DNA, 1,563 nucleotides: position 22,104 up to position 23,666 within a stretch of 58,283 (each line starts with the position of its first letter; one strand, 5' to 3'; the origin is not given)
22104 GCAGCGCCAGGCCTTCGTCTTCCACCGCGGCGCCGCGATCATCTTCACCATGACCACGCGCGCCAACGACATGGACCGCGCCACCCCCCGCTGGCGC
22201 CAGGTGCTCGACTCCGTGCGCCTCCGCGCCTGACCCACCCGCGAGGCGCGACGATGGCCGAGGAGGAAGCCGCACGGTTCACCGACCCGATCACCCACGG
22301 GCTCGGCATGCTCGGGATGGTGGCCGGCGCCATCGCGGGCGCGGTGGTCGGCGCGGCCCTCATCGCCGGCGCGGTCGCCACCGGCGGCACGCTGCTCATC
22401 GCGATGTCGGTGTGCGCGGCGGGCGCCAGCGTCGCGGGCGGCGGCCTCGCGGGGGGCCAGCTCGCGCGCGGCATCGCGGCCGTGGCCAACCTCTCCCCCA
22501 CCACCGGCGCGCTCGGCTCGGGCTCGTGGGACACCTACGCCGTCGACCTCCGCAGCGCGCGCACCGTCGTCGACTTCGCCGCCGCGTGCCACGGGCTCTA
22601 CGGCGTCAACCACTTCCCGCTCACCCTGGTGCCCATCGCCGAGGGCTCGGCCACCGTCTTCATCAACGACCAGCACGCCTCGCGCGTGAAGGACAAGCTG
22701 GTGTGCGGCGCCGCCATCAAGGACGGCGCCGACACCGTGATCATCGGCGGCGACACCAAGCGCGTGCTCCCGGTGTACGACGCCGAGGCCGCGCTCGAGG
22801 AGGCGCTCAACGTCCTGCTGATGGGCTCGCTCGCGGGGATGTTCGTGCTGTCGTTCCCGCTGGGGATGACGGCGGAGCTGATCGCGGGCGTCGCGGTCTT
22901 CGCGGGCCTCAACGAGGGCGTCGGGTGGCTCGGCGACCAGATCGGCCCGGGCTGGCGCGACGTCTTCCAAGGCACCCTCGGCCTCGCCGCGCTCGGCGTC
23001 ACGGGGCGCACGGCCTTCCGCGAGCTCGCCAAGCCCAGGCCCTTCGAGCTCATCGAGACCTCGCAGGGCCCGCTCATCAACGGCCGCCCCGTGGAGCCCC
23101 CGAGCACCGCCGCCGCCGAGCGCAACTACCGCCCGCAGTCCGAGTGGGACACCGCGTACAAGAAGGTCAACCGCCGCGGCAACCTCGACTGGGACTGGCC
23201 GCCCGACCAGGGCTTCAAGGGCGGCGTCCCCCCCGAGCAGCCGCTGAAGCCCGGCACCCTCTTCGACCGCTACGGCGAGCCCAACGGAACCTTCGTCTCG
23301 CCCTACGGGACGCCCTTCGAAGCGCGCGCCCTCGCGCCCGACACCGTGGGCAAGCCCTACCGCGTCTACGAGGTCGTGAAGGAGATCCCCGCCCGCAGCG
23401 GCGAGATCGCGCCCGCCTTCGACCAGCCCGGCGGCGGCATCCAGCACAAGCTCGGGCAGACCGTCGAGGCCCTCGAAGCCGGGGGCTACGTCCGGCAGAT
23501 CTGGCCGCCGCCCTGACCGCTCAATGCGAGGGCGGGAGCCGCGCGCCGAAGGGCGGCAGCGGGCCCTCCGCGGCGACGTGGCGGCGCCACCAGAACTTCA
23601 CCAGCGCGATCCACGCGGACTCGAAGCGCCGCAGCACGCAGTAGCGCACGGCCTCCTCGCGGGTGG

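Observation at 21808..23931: Orphan T6SS module: Eag chaperone plus class-II-like prePAAR effector with a TNT NAD+-glycohydrolase domain, and a convergent candidate immunity gene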

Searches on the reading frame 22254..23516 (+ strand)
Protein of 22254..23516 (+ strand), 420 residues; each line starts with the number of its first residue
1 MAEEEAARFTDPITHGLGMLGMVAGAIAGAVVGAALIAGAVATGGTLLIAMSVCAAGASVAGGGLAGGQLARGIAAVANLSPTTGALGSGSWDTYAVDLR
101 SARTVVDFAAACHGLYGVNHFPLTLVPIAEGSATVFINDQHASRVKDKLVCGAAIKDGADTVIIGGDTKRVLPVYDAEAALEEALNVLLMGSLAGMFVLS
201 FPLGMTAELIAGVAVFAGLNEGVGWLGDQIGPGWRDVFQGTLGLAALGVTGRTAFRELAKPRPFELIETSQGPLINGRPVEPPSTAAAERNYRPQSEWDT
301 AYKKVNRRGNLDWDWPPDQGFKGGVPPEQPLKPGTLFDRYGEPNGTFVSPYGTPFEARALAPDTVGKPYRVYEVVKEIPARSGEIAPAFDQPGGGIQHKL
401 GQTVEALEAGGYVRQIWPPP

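Call 7: search_protein_families(library=ncbifam, proteins=[window:22254-23516:+], max_evalue=0.1)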
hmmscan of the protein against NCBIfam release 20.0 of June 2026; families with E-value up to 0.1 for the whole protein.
window:22254-23516:+ (420 aa): 1 family
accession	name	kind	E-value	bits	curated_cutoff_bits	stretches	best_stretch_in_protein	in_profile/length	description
NF033420.0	T6SS_PAAR_dom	equivalog_domain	0.00088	19.3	124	1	128-165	58-94/94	type VI secretion system PAAR protein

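Call 8: search_protein_families(library=pfam, proteins=[window:22254-23516:+], max_evalue=0.1)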
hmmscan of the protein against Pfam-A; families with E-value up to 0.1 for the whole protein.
window:22254-23516:+ (420 aa): 3 families
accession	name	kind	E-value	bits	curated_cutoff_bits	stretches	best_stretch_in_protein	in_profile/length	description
PF14021.12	TNT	-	6.5e-29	100.7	27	1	331-416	2-88/88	Tuberculosis necrotizing toxin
PF05488.18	PAAR_motif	-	2.6e-06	28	27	1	110-155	33-68/70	PAAR motif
PF25799.1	prePAAR_I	-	0.008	16.9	25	1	5-53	3-50/57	Class I prePAAR effector Rhs1 motif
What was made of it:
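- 22254..23516 (+): Class II-like prePAAR-PAAR effector with a C-terminal TNT NAD+ glycohydrolase domain, 420 aa. Identical to an NCBI MAG protein named 'glycohydrolase toxin TNT-related protein [Polyangiales bacterium]'. Pfam TNT 6.5e-29, PAAR 2.6e-6, prePAAR_I 0.008 (call 8).
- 22581..22748 (+): PAAR domain (about residues 110-165). Pfam PF05488 covers residues 110-155, and NCBIfam T6SS_PAAR_dom covers 128-165 (calls 7, 8).
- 23244..23501 (+): TNT (Ntox40) NADase domain, residues 331-416, with R339, F347 and Q397. Pfam profile positions 2-88 of 88 (call 8).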

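Call 15: find_homologous_proteins(query=window:22254-23516:+, max_evalue=0.00001)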
Query window:22254-23516:+ (420 aa): 47 proteins with E <= 0.00001 among 8000 candidates.
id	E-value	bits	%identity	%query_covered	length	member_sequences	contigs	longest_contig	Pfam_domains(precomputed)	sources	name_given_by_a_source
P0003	1.4e-277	939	100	100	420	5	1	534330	PF05488.19,PF14021.13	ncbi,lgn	ncbi:MAG: glycohydrolase toxin TNT-related protein [Polyangiales bacterium]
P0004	2.9e-67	246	46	67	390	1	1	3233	PF05488.19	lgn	-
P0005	4.0e-67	245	51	60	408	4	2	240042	PF05488.19,PF14436.12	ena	-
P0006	5.2e-59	218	53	58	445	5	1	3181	PF05488.19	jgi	-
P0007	6.2e-59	218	48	62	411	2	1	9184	PF05488.19,PF24120.2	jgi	jgi:uncharacterized Zn-binding protein involved in type VI secretion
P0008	6.6e-59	218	52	61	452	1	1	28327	PF05488.19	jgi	jgi:uncharacterized Zn-binding protein involved in type VI secretion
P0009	1.9e-58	217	46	64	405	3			PF05488.19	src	-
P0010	2.0e-57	213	45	64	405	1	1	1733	PF05488.19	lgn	-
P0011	2.8e-57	213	47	56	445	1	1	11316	PF05488.19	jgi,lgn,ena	-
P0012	1.7e-52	197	53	58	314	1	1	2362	PF05488.19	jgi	jgi:uncharacterized Zn-binding protein involved in type VI secretion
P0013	4.2e-50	189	48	60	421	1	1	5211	PF05488.19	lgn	-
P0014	9.2e-49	185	46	56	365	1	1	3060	PF05488.19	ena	-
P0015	2.6e-47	180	35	99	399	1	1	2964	PF25799.2,PF05488.19,PF14021.13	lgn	-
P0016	1.2e-46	178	45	59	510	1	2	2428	PF25799.2,PF05488.19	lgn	-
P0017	1.5e-46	177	40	44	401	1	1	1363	PF05488.19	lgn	-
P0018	2.0e-45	174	43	60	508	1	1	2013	PF25799.2,PF05488.19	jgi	jgi:uncharacterized Zn-binding protein involved in type VI secretion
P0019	2.7e-45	173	41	63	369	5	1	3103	PF25799.2,PF05488.19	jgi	-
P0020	2.2e-44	170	45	60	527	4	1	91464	PF25799.2,PF05488.19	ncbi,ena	ncbi:MAG: PAAR domain-containing protein [Polyangiales bacterium]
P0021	1.8e-43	167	42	56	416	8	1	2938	PF05488.19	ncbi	-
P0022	3.1e-43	166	42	59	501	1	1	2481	PF05488.19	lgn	-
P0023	9.4e-43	165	42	65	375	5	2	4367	PF25799.2,PF05488.19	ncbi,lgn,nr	ncbi:MAG: PAAR domain-containing protein [Burkholderiales bacterium]|nr:PAAR domain-containing prote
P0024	8.2e-41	158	47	49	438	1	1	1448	PF05488.19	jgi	jgi:uncharacterized Zn-binding protein involved in type VI secretion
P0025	9.0e-41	158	43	58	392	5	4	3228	PF25799.2,PF05488.19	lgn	-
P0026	2.1e-37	147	42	60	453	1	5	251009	PF25799.2,PF05488.19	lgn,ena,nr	nr:PAAR domain-containing protein [uncultured Caldimonas sp.]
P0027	4.6e-37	146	42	58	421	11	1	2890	PF25799.2,PF05488.19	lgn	-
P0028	5.4e-37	146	36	69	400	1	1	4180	PF25799.2,PF05488.19,PF14021.13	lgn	-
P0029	3.0e-36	143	37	58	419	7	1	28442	PF25799.2,PF05488.19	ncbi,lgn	-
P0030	3.0e-36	143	46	52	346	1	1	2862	PF05488.19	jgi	jgi:uncharacterized Zn-binding protein involved in type VI secretion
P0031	3.7e-34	136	38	61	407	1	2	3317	PF24241.2,PF05488.19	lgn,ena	-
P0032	5.2e-34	136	40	58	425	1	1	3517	PF25799.2,PF05488.19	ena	-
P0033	6.5e-34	136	44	36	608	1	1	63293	PF25799.2,PF05488.19,PF14021.13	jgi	jgi:uncharacterized Zn-binding protein involved in type VI secretion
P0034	2.7e-33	134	39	42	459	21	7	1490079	PF25799.2,PF05488.19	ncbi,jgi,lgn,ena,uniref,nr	ncbi:MAG TPA: PAAR domain-containing protein [Sphingomonas sanguinis]|uniref:PAAR domain-containing 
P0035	7.7e-33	132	32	100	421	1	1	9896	PF25799.2,PF05488.19,PF14021.13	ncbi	-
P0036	8.3e-31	125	34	81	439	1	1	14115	PF25799.2,PF05488.19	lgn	-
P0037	4.0e-30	123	45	28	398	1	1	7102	PF25799.2,PF05488.19,PF14021.13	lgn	-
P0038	1.3e-29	121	50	27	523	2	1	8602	PF25799.2,PF05488.19,PF14021.13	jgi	jgi:uncharacterized Zn-binding protein involved in type VI secretion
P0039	4.6e-28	116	50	29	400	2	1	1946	PF25799.2,PF05488.19,PF14021.13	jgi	jgi:uncharacterized Zn-binding protein involved in type VI secretion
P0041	2.5e-22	97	31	99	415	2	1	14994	PF05488.19,PF14021.13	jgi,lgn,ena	-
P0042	5.3e-21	93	42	40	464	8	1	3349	PF15538.13,PF25799.2,PF05488.19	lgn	-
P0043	8.8e-17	79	46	24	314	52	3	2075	PF25023.2,PF14021.13,PF03527.21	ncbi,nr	ncbi:TPA: glycohydrolase toxin TNT-related protein, partial [Enterobacter hormaechei]|nr:glycohydrol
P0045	1.6e-9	55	39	20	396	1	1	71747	PF13665.12,PF05488.19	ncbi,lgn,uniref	ncbi:PAAR domain-containing protein [Ralstonia solanacearum]|uniref:PAAR domain-containing protein n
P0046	1.7e-9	55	33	40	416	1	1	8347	PF05488.19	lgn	-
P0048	4.0e-7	47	36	39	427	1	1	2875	PF25799.2,PF05488.19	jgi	jgi:uncharacterized Zn-binding protein involved in type VI secretion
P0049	3.1e-6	44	36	40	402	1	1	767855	PF14424.13,PF05488.19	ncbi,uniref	ncbi:PAAR domain-containing protein [Fibrella sp. WM1]|uniref:PAAR domain-containing protein n=1 Tax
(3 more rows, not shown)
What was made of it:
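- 22254..23516 (+): Exact match to P0003 (call 15).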

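Call 16: find_encoding_contigs(protein=P0035, flank=4000, max_places=3)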
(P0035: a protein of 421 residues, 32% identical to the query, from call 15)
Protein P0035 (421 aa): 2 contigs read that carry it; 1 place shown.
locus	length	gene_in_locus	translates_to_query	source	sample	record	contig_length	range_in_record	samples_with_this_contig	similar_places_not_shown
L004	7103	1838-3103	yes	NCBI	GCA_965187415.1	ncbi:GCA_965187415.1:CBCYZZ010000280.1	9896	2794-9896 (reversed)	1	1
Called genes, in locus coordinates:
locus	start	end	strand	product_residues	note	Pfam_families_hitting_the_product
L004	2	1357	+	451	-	?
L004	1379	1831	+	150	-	PF08786:DcrB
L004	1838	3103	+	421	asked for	PF25799:prePAAR_I, PF05488:PAAR_motif, PF14021:TNT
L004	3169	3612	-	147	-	-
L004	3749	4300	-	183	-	-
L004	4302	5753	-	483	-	-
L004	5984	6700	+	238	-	-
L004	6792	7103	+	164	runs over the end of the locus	-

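Call 17: find_encoding_contigs(protein=P0041, flank=4000, max_places=3)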
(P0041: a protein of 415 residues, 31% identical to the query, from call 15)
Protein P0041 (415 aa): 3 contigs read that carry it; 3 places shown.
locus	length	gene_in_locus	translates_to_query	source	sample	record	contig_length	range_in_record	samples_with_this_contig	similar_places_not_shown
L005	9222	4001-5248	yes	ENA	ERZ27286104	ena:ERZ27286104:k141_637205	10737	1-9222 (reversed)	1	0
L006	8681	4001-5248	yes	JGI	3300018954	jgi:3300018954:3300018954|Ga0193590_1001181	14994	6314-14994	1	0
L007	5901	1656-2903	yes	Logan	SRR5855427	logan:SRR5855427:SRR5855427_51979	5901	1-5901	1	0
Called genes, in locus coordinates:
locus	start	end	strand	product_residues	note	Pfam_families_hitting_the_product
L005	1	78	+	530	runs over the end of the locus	?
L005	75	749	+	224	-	PF00023:Ank (faint), PF12796:Ank_2 (faint)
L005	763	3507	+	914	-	PF05954:Phage_GPD, PF04717:Phage_base_V, PF22178:Gp5_trimer_C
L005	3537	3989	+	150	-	PF08786:DcrB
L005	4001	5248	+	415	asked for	PF05488:PAAR_motif, PF14021:TNT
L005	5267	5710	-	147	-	-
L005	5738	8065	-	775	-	PF09937:DUF2169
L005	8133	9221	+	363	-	?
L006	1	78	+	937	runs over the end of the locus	PF05954:Phage_GPD, PF04717:Phage_base_V, PF22178:Gp5_trimer_C, PF26363:Phospholipase-like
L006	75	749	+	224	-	PF00023:Ank (faint), PF12796:Ank_2 (faint)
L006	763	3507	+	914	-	PF05954:Phage_GPD, PF04717:Phage_base_V, PF22178:Gp5_trimer_C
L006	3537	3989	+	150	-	PF08786:DcrB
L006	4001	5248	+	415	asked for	PF05488:PAAR_motif, PF14021:TNT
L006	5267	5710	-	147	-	-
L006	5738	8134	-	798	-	PF09937:DUF2169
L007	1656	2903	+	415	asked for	PF05488:PAAR_motif, PF14021:TNT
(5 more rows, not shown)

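Call 18: find_encoding_contigs(protein=P0033, flank=4000, max_places=3)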
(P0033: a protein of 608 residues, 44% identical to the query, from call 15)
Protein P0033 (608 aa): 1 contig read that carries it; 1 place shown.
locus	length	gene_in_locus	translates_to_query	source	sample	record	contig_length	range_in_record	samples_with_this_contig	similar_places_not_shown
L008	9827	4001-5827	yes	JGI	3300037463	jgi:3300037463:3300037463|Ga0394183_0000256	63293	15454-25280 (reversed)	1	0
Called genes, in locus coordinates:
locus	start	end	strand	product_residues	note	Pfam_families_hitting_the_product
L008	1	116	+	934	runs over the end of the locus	PF05954:Phage_GPD, PF04717:Phage_base_V, PF22178:Gp5_trimer_C, PF26363:Phospholipase-like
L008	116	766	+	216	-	-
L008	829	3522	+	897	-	PF05954:Phage_GPD, PF04717:Phage_base_V, PF22178:Gp5_trimer_C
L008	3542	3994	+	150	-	PF08786:DcrB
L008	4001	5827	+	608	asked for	PF25799:prePAAR_I, PF05488:PAAR_motif, PF14021:TNT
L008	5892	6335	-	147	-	-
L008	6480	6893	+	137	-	-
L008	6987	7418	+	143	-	PF10604:Polyketide_cyc2, PF08327:AHSA1 (weak)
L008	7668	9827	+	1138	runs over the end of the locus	PF09430:EMC7_beta-sandw (faint), PF13620:CarboxypepD_reg, PF13715:CarbopepD_reg_2, PF17210:SdrD_B (weak), PF13620:CarboxypepD_reg, PF13715:CarbopepD_reg_2 (weak), PF07715:Plug, PF00593:TonB_dep_Rec_b-barrel, +4 more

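Call 22: search_solved_structures(query=window:22254-23516:+, max_evalue=1, show_alignments=3)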
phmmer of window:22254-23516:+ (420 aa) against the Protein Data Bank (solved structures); distinct sequences matched with E-value up to 1: 14.
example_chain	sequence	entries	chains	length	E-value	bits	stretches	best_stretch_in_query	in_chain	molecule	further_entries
6ox6_A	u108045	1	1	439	6.3e-39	137.3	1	22-253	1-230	Tas1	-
7pq5_L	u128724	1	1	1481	1e-15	60.8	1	6-187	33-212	Tre23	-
8r17_A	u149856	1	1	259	5.5e-15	58.4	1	304-415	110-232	Conidial surface nicotinamide adenine dinucleotide glycohydrolase,Conidial surface nicotin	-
6yge_B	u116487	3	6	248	3.3e-10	42.7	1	313-416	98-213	AfNADase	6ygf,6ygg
8pmr_A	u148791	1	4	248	3.3e-10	42.6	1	313-416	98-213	Conidial surface nicotinamide adenine dinucleotide glycohydrolase nadA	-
8pms_A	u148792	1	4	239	4.5e-10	42.2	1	313-416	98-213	Conidial surface nicotinamide adenine dinucleotide glycohydrolase nadA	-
8r15_A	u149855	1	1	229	7.6e-10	41.5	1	308-404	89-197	TNT domain-containing protein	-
6xrf_C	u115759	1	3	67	8.7e-08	34.7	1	4-65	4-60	PAAR motif family protein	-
4jiw_D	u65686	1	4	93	0.018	17.2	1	127-164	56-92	Putative uncharacterized protein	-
4jiv_D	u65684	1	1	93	0.031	16.4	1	127-165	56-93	Putative uncharacterized protein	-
9rce_c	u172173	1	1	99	0.15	14.1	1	128-166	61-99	SalCis10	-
6to3_AAA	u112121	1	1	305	0.22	13.6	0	117-163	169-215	Glutathione transferase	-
6xrr_J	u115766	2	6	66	0.26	13.3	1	5-40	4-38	RHS repeat protein | Rhs1 protein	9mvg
4qlp_B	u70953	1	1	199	0.33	13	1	333-400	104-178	Alanine and proline rich protein, tuberculosis necrotizing toxin (TNT)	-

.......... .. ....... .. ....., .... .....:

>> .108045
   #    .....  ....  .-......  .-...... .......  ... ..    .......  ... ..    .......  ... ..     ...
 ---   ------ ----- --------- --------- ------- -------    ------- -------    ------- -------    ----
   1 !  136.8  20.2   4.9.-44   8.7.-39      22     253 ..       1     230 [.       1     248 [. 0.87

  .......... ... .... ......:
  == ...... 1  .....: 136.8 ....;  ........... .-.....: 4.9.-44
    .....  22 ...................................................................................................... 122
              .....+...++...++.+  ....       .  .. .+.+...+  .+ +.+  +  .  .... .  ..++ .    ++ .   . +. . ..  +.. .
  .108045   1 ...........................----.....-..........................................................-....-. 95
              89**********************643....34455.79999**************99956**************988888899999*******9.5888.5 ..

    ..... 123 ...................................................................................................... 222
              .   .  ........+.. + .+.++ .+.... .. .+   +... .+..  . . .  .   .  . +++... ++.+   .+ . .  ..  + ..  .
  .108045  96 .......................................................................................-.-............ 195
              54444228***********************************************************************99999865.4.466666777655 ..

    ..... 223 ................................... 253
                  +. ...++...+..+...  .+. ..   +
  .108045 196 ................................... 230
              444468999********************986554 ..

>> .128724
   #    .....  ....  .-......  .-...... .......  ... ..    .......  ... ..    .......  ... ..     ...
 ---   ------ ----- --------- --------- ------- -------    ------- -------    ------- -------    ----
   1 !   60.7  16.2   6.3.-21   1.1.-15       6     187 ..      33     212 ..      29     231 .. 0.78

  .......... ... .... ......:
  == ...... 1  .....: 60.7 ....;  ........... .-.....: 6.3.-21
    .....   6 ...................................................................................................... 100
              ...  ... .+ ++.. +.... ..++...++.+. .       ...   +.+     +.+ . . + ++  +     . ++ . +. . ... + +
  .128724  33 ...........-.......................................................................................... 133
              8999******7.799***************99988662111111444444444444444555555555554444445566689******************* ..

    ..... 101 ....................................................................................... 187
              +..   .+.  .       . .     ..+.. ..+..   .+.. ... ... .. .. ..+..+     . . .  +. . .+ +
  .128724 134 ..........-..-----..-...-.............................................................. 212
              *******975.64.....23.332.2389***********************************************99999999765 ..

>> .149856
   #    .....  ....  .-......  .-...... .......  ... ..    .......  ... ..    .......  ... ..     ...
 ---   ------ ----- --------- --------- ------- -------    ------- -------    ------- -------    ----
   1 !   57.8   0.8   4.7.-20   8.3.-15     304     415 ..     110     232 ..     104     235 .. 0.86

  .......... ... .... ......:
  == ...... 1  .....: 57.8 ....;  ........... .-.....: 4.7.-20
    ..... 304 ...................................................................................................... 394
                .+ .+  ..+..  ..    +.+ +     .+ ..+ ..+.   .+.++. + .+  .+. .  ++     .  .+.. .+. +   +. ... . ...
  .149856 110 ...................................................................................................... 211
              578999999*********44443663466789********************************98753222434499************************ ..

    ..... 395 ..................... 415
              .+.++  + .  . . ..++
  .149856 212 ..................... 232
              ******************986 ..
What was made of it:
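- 22254..23516 (+): Residues 22-253 match Tas1 (6ox6_A), E 6.3e-39 (call 22).
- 22290..22454 (+): First transmembrane region (about residues 13-67). Aligns with TMD1 of Tas1 (call 22).
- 22791..22934 (+): Second transmembrane region (about residues 180-227), followed by the Gly-rich motif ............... (residues 222-236). Aligns with Tas1 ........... (call 22).
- Closest known: EagT6-Tse6-Tsi6. Same: Eag (DUF1795) chaperone gene immediately upstream. prePAAR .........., TMD1, PAAR, TMD2 and a C-terminal cytoplasmic toxin in a protein of about 420-450 aa. The N-terminal 230 residues are clearly homologous to Tas1, E 6e-39 (call 22).
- Homology to the Tas1 N-terminus (call 22).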

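Call 58: find_encoding_contigs(protein=P0043, flank=3000, max_places=3)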
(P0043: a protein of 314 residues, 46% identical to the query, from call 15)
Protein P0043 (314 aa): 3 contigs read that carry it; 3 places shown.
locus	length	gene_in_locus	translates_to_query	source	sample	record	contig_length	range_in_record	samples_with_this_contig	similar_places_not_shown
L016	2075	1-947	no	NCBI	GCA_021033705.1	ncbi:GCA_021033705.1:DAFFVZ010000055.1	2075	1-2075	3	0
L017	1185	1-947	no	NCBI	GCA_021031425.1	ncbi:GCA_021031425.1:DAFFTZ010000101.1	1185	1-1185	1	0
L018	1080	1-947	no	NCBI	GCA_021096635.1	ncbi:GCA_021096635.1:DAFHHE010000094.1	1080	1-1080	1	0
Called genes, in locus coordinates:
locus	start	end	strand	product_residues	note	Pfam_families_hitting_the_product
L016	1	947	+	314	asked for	PF25023:TEN_YD-shell (weak), PF03527:RHS, PF14021:TNT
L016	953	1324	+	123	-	-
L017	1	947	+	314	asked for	PF25023:TEN_YD-shell (weak), PF03527:RHS, PF14021:TNT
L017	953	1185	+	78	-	?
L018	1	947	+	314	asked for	PF25023:TEN_YD-shell (weak), PF03527:RHS, PF14021:TNT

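Call 66: find_encoding_contigs(protein=P0037, flank=3000, max_places=2)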
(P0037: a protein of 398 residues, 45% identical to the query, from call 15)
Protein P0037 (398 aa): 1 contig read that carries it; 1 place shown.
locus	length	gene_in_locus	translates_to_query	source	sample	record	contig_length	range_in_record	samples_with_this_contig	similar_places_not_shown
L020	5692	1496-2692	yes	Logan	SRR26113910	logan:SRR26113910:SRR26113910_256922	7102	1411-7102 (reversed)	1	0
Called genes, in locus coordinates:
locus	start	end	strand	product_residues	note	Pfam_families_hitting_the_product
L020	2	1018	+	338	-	?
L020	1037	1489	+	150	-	PF08786:DcrB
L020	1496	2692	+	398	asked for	PF25799:prePAAR_I, PF05488:PAAR_motif, PF14021:TNT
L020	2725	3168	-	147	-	-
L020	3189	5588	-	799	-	PF09937:DUF2169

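Call 67: find_encoding_contigs(protein=P0038, flank=3000, max_places=2)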
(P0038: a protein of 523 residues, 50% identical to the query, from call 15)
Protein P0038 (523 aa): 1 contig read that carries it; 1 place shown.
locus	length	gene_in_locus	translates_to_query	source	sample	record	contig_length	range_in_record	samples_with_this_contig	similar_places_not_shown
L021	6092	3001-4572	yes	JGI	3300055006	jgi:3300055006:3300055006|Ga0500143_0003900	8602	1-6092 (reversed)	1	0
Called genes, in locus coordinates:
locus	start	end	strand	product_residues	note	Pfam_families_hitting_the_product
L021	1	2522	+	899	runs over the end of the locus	PF05954:Phage_GPD, PF04717:Phage_base_V, PF22178:Gp5_trimer_C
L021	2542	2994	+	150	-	PF08786:DcrB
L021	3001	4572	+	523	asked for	PF25799:prePAAR_I, PF05488:PAAR_motif, PF14021:TNT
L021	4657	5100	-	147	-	-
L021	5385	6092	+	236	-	?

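Call 68: find_encoding_contigs(protein=P0028, flank=3000, max_places=2)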
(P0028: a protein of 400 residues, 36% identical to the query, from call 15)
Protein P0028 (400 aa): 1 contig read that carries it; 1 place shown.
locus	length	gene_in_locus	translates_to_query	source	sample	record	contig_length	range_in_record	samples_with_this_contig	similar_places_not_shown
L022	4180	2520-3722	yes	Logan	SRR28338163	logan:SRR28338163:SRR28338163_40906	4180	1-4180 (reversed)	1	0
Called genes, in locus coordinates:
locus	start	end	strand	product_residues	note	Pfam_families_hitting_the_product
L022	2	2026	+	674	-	?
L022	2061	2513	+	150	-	PF08786:DcrB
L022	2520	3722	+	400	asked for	PF25799:prePAAR_I, PF05488:PAAR_motif, PF14021:TNT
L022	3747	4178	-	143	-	?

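Call 88: search_protein_families(library=pfam, proteins=[L016:953-1324:+], max_evalue=0.1)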
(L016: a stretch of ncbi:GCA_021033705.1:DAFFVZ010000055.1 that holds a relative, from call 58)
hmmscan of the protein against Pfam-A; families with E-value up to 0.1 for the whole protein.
L016:953-1324:+ (123 aa): 1 family
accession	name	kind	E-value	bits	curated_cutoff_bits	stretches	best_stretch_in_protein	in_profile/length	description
PF20821.2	C1_PlyCB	-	0.028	14.8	30.5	1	60-82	2-24/65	Streptococcus virus C1, PlyCB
